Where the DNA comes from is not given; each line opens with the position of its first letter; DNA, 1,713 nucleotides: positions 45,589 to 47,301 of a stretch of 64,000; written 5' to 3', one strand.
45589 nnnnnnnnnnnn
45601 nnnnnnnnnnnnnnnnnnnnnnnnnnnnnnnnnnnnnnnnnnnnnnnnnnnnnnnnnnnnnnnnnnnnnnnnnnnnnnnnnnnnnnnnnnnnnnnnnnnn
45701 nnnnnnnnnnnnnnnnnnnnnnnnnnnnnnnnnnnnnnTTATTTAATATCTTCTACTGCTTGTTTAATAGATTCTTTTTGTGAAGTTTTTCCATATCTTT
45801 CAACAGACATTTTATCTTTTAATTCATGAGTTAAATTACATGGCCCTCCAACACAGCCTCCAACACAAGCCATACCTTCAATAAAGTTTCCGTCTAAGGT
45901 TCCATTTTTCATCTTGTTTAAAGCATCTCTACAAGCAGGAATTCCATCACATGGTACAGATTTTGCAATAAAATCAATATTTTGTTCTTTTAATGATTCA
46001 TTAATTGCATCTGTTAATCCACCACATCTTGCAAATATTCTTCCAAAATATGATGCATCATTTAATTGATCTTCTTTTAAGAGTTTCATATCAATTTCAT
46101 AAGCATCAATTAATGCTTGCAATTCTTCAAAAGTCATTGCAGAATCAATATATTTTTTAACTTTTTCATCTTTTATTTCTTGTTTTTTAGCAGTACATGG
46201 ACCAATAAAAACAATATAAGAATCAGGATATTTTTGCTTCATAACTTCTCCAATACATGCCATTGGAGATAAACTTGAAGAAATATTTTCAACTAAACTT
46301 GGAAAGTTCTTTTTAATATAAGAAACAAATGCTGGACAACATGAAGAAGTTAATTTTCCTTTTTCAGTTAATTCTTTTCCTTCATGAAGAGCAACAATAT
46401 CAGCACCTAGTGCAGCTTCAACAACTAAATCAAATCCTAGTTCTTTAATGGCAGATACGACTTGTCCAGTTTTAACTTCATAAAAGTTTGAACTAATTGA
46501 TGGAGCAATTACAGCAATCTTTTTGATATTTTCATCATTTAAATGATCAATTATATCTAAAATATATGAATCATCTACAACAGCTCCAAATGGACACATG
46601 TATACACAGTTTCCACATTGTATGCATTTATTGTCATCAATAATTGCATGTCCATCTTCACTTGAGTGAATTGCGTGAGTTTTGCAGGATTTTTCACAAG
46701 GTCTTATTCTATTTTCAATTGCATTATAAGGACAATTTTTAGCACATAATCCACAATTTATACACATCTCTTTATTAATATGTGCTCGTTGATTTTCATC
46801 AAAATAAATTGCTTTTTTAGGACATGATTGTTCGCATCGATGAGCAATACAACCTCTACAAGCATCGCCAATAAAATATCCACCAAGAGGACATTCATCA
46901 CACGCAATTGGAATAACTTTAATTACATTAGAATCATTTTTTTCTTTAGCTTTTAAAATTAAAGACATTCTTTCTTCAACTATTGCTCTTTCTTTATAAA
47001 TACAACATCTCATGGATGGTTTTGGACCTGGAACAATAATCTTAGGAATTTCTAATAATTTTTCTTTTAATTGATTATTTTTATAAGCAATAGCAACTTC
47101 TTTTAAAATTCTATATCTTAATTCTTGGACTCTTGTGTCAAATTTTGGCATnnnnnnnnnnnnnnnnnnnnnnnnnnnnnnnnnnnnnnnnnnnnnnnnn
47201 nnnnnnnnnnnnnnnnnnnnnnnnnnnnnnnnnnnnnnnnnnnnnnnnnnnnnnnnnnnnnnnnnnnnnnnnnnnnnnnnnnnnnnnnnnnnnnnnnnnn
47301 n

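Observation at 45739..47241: Compact [FeFe]-hydrogenase-family protein with non-canonical H-cluster motifs and no maturase genes nearby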

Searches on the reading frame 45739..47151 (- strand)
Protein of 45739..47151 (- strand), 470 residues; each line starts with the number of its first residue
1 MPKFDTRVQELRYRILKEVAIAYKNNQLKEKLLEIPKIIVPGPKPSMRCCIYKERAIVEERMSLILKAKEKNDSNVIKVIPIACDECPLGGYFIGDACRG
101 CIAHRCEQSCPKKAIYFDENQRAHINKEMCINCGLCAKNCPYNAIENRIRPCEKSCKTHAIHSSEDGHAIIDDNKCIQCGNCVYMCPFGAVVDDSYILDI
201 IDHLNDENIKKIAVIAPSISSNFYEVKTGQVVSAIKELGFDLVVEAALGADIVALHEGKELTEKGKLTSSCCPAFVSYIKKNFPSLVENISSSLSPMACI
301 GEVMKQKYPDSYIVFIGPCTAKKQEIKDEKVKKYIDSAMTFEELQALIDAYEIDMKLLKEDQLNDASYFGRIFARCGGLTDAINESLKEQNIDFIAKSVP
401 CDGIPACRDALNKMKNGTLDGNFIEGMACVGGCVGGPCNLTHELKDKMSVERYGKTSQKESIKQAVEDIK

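Call 3: search_protein_families(library=pfam, proteins=[window:45739-47151:-], max_evalue=0.01)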
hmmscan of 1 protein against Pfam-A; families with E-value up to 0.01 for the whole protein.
window:45739-47151:- (470 aa): 16 families
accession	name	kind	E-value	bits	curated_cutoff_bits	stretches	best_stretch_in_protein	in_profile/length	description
PF02906.19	Fe_hyd_lg_C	-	4.6e-63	213.6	22.1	1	211-437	3-245/245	Iron only hydrogenase large subunit, C-terminal domain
PF12838.12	Fer4_7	-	2e-14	54.2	27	2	98-144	2-52/52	4Fe-4S dicluster domain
PF00037.32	Fer4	-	2.6e-13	49.6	21.1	2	124-146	2-24/24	4Fe-4S binding domain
PF25160.1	LdpA_Fe-S-bd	-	4.6e-13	49.2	27.6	2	149-196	6-48/49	LdpA Fe-S cluster-binding domain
PF12837.12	Fer4_6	-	8e-13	48.1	25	2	123-145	2-24/24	4Fe-4S binding domain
PF14697.11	Fer4_21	-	1.2e-10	41.7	35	2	96-146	6-58/59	4Fe-4S dicluster domain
PF13237.11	Fer4_10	-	3.5e-09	36.9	25.5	2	95-141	6-53/53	4Fe-4S dicluster domain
PF13484.11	Fer4_16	-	6.5e-09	36.9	30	2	130-188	2-65/66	4Fe-4S double cluster binding domain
PF13247.11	Fer4_11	-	3.7e-08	33.9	26.2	2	92-146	4-60/100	4Fe-4S dicluster domain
PF13187.11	Fer4_9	-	6.8e-08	32.9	27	2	97-145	1-52/52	4Fe-4S dicluster domain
PF12797.12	Fer4_2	-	1.5e-07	31.3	24.5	2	168-188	2-22/22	4Fe-4S binding domain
PF13183.11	Fer4_8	-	0.00013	22.8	27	1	128-189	3-67/68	4Fe-4S dicluster domain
PF13534.11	Fer4_17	-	0.0015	19.5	22.2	1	130-187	2-57/61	4Fe-4S dicluster domain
PF12798.12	Fer4_3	-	0.0018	19.4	27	0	130-144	1-15/15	4Fe-4S binding domain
PF22195.2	TSP1_CFP_C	-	0.0073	17.2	27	0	349-410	35-87/90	CFP-like, C-terminal thrombospondin type 1 domain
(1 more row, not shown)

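Call 4: search_protein_families(library=ncbifam, proteins=[window:45739-47151:-], max_evalue=0.01)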
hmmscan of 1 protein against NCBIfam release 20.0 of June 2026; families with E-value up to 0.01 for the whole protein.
window:45739-47151:- (470 aa): 83 families (the best 25 are shown)
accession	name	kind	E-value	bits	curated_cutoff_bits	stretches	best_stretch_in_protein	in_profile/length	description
TIGR04105.1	FeFe_hydrog_B1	subfamily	2.5e-161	537.5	450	1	4-442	1-461/462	monomeric [FeFe] hydrogenase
TIGR02512.1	FeFe_hydrog_A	subfamily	3.5e-52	177.5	405.95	2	125-384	4-290/375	[FeFe] hydrogenase, group A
NF040763.1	FeFe_hydrog_A6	exception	6.3e-49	166.8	765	2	119-383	134-427/571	NADH-dependent [FeFe] hydrogenase, group A6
NF040762.1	Hydr_FeFe_Clost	exception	1.9e-39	135.8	900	1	116-389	131-432/572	ferredoxin hydrogenase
NF058577.1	FdxA_fam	equivalog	1.4e-17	63.6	65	2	92-144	3-52/52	4Fe-4S ferredoxin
NF045992.1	CircClkLdpA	equivalog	2.5e-12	46.5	450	2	149-204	110-168/360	circadian clock protein LdpA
NF038355.1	FDH3_beta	equivalog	2.8e-12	47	240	2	151-190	61-100/180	formate dehydrogenase FDH3 subunit beta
NF005505.0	PRK07118.1-4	equivalog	7.3e-12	45.3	378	2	99-147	216-264/265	Fe-S cluster domain-containing protein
NF040864.1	HgcB_ferredoxin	equivalog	7.8e-12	44.9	99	2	96-146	14-62/93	mercury methylation ferredoxin HgcB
NF041836.1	rnfB_Methano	equivalog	1.1e-11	44.6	445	2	99-147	216-264/265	Rnf electron transport complex subunit RnfB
TIGR02700.1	flavo_MJ0208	hypoth_equivalog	1.2e-11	44.3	251.35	2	96-147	148-196/234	dihydromethanopterin reductase (acceptor)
NF045874.1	Vhu_polyferre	exception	3.1e-11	42.6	600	2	94-145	126-174/381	F420-non-reducing hydrogenase associated-polyferredoxin VhuB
TIGR02951.1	DMSO_dmsB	equivalog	9.9e-11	41.9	214.1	2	151-190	71-111/161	DMSO/selenate family reductase complex B subunit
NF042909.1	FMH_DH_FwdF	exception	1.2e-10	41.1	375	1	98-191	140-242/336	tungsten-dependent formylmethanofuran dehydrogenase subunit FwdF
NF041715.1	arsenate_red_ArrB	equivalog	2.3e-10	40.4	450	2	93-146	52-105/233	arsenate respiratory reductase iron-sulfur subunit ArrB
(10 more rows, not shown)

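Call 5: search_solved_structures(query=window:45739-47151:-, max_evalue=0.001, show_alignments=3)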
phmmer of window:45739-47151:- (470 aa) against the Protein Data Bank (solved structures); distinct sequences matched with E-value up to 0.001: 101 (the best 60 are shown).
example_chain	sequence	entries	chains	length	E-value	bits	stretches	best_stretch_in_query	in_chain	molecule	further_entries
8a6t_A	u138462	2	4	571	3e-31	111.8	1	173-382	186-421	Electron bifurcating hydrogenase subunit HydA1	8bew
7qhf_A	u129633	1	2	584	1.2e-30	109.8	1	111-389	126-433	Iron hydrogenase 1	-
1c4a_A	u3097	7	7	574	1.3e-30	109.7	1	111-389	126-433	PROTEIN (FE-ONLY HYDROGENASE) | PROTEIN (PERIPLASMIC HYDROGENASE 1) | Iron hydrogenase 1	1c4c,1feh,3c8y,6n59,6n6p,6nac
4xdd_A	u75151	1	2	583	1.4e-30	109.6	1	111-389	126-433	Iron hydrogenase 1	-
4xdc_A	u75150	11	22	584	1.4e-30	109.6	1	111-389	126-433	Iron hydrogenase 1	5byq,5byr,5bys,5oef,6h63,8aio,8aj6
8cjy_A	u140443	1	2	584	1.6e-30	109.4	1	111-389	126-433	Iron hydrogenase 1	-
6gm3_A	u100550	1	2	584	2.5e-30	108.8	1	111-389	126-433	Iron hydrogenase 1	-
6gm8_A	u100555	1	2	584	3e-30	108.5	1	111-389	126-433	Iron hydrogenase 1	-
6gm0_A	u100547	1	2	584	3.1e-30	108.5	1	111-389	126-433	Iron hydrogenase 1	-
6gm4_A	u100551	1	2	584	3.4e-30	108.3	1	111-389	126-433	Iron hydrogenase 1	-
9rjq_A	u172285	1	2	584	3.5e-30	108.3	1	111-389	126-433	Iron hydrogenase 1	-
6gm2_A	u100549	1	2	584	3.5e-30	108.3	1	111-389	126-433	Iron hydrogenase 1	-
6yf4_A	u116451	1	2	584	3.6e-30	108.2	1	111-389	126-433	Iron hydrogenase 1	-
5la3_A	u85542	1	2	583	7e-30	107.3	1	111-389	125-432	Iron hydrogenase 1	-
6gm1_A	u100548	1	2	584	7.3e-30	107.2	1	111-389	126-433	Iron hydrogenase 1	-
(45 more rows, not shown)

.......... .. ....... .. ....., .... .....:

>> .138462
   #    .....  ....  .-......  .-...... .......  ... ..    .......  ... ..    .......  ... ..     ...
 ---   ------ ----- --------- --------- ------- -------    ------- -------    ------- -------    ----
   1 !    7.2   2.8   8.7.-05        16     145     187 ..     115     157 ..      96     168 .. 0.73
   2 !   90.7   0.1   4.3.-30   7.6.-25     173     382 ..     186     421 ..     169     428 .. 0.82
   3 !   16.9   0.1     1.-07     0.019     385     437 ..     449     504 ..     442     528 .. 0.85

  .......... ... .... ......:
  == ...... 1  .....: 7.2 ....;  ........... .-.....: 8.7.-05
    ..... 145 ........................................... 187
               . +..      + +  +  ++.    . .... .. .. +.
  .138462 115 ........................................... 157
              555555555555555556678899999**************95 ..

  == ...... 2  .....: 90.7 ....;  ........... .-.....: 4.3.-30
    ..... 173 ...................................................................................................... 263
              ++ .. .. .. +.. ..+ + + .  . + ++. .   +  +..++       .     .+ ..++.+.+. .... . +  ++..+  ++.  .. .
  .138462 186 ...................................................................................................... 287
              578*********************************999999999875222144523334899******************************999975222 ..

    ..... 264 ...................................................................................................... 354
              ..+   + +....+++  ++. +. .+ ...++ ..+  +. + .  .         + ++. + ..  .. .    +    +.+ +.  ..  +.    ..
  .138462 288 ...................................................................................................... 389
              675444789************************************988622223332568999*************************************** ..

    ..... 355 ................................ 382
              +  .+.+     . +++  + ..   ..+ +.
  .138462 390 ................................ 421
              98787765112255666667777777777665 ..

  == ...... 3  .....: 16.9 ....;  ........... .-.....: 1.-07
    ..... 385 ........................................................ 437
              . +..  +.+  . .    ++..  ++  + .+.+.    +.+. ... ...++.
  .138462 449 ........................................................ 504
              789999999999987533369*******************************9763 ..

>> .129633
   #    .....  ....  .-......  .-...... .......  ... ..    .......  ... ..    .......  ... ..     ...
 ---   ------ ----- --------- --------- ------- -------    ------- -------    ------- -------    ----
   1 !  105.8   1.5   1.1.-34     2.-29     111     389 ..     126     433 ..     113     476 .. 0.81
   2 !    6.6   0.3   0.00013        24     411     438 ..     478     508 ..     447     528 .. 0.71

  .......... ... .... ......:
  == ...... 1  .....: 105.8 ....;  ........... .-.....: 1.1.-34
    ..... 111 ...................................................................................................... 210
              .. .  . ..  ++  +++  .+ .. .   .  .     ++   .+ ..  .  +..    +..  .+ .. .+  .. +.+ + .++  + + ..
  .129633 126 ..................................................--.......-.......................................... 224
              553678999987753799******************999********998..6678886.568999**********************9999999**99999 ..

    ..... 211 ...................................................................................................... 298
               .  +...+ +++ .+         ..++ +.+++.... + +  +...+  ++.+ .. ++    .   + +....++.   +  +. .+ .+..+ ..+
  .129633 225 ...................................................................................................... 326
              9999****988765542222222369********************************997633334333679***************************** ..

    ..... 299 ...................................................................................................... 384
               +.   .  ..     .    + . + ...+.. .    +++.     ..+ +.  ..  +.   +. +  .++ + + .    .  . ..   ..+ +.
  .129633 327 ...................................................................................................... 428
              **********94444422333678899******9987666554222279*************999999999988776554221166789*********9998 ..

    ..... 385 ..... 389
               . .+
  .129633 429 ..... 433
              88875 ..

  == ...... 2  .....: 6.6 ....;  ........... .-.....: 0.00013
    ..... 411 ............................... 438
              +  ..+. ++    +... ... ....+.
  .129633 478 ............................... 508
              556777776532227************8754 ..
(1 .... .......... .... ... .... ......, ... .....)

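Call 10: find_homologous_proteins(query=window:45739-47151:-, max_evalue=1e-10)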
Query window:45739-47151:- (470 aa): 8000 proteins with E <= 1e-10 among 8000 candidates; the best 120 are listed.
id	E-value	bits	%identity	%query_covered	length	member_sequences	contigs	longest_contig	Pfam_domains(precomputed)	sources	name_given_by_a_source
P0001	0.0e+0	1061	99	100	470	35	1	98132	PF14697.12,PF02906.20,PF12797.13,PF12837.13,PF13247.12,PF00037.33,PF13484.12,PF12838.13,PF25160.2,PF13237.12,PF13187.12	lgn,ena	-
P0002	1.0e-217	741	70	99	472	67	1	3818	PF14697.12,PF02906.20,PF12797.13,PF12837.13,PF13247.12,PF00037.33,PF13484.12,PF12838.13,PF25160.2,PF13237.12,PF13187.12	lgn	-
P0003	8.1e-208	709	67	100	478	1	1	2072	PF14697.12,PF12837.13,PF13247.12,PF13484.12,PF12838.13,PF02906.20,PF12797.13,PF00037.33,PF25160.2,PF13237.12,PF13183.12,PF13187.12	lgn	-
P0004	8.1e-201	686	65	99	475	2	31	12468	PF14697.12,PF02906.20,PF12797.13,PF12837.13,PF00037.33,PF12798.13,PF13484.12,PF12838.13,PF25160.2,PF13237.12,PF13187.12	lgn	-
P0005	1.5e-200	685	65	99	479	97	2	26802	PF14697.12,PF12837.13,PF13484.12,PF12838.13,PF12800.13,PF02906.20,PF12797.13,PF00037.33,PF25160.2,PF13237.12,PF13183.12,PF13187.12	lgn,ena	-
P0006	1.3e-197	675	64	99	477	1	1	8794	PF14697.12,PF02906.20,PF12797.13,PF12837.13,PF13247.12,PF00037.33,PF13484.12,PF12838.13,PF25160.2,PF13237.12,PF13187.12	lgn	-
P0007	3.0e-195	667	64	100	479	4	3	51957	PF14697.12,PF02906.20,PF12797.13,PF12837.13,PF13247.12,PF00037.33,PF13484.12,PF12838.13,PF25160.2,PF13237.12,PF13187.12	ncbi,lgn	ncbi:MAG: 4Fe-4S dicluster domain-containing protein [Bacilli bacterium]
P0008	4.7e-195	667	64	99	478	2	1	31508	PF14697.12,PF02906.20,PF12797.13,PF12837.13,PF00037.33,PF13484.12,PF12838.13,PF25160.2,PF13237.12,PF12800.13,PF13187.12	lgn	-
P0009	9.8e-194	662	62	100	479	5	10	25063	PF14697.12,PF02906.20,PF12797.13,PF12837.13,PF13247.12,PF00037.33,PF13484.12,PF12838.13,PF25160.2,PF13237.12,PF13187.12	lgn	-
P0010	2.6e-193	661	62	100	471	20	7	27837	PF14697.12,PF02906.20,PF12797.13,PF12837.13,PF13247.12,PF00037.33,PF13484.12,PF12838.13,PF25160.2,PF13237.12,PF13187.12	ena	-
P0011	2.7e-192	658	63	100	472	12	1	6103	PF14697.12,PF02906.20,PF12797.13,PF12837.13,PF13247.12,PF00037.33,PF13484.12,PF12838.13,PF25160.2,PF13237.12,PF13187.12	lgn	-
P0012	3.4e-192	657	64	98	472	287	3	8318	PF14697.12,PF02906.20,PF12797.13,PF12837.13,PF00037.33,PF13484.12,PF12838.13,PF25160.2,PF13237.12,PF13187.12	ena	-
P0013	1.4e-191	655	63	100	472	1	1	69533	PF14697.12,PF02906.20,PF12797.13,PF12837.13,PF00037.33,PF13484.12,PF12838.13,PF25160.2,PF13237.12,PF13187.12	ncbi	-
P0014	9.1e-191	653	63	99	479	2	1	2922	PF14697.12,PF12837.13,PF13484.12,PF12838.13,PF13534.12,PF12800.13,PF02906.20,PF12797.13,PF00037.33,PF25160.2,PF13237.12,PF13183.12,PF13187.12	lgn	-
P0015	1.3e-190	652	63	99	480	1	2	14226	PF14697.12,PF02906.20,PF12797.13,PF12837.13,PF00037.33,PF13484.12,PF12838.13,PF25160.2,PF13237.12,PF12800.13,PF13187.12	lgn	-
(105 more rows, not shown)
